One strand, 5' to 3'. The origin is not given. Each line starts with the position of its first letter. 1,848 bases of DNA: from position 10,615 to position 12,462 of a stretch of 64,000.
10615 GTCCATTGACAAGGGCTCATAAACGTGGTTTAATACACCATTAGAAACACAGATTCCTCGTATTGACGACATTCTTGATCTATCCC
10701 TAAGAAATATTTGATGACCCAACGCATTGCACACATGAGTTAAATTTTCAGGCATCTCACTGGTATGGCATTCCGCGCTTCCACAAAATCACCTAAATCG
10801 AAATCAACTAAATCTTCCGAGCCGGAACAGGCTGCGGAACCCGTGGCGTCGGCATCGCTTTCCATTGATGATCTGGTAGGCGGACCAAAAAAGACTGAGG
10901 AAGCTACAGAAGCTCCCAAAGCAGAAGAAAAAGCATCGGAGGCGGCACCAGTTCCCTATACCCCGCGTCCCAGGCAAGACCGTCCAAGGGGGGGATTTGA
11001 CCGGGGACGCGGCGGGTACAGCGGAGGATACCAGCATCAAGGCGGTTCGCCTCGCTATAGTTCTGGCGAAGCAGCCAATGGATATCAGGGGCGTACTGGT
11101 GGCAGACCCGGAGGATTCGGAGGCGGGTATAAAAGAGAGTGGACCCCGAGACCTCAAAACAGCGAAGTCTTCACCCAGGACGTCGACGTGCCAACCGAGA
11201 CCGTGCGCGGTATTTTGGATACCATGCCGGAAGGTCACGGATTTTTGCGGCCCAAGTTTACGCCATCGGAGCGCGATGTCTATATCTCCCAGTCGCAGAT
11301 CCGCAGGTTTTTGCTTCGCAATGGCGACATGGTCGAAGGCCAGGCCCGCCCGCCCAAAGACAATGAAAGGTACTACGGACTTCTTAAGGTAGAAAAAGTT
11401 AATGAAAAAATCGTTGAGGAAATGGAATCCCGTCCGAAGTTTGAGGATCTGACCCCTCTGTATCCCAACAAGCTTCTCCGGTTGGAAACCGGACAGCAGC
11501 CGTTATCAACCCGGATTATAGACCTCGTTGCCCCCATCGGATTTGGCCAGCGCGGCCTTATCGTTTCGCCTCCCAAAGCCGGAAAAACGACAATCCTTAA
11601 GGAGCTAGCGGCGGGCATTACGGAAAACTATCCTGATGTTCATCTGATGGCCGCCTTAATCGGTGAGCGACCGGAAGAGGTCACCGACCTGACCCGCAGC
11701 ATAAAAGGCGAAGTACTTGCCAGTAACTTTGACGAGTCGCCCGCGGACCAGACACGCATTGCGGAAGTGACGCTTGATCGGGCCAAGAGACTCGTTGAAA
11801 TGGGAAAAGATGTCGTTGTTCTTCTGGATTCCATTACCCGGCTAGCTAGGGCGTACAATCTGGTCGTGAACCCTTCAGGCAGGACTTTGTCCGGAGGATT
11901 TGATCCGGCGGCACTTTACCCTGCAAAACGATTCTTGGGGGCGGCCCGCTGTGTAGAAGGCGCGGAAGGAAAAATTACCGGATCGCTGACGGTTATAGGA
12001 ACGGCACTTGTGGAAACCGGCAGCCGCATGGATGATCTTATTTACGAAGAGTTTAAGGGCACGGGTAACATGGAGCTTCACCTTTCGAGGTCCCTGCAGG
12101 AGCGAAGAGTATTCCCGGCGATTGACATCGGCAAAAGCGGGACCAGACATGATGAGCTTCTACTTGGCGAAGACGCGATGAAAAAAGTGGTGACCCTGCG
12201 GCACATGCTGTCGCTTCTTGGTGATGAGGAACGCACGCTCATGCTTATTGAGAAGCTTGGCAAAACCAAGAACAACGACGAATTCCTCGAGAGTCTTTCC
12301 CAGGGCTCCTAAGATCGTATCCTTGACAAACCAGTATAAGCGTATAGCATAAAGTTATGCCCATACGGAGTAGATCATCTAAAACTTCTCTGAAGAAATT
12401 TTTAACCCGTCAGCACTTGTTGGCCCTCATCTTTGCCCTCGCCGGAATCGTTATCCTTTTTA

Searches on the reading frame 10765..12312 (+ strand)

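Call 86: search_protein_families(library=pfam, proteins=[window:10765-12312:+], max_evalue=0.00001)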
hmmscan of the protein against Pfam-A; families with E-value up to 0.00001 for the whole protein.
window:10765-12312:+ (515 aa): 2 families
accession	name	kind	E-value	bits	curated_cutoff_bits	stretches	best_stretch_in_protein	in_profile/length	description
PF00006.31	ATP-synt_ab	-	4.2e-28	98.9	29.5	1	249-458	2-211/213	ATP synthase alpha/beta family, nucleotide-binding domain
PF07497.18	Rho_RNA_bind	-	7.7e-28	96.5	27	1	148-215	2-70/73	Rho termination factor, RNA-binding domain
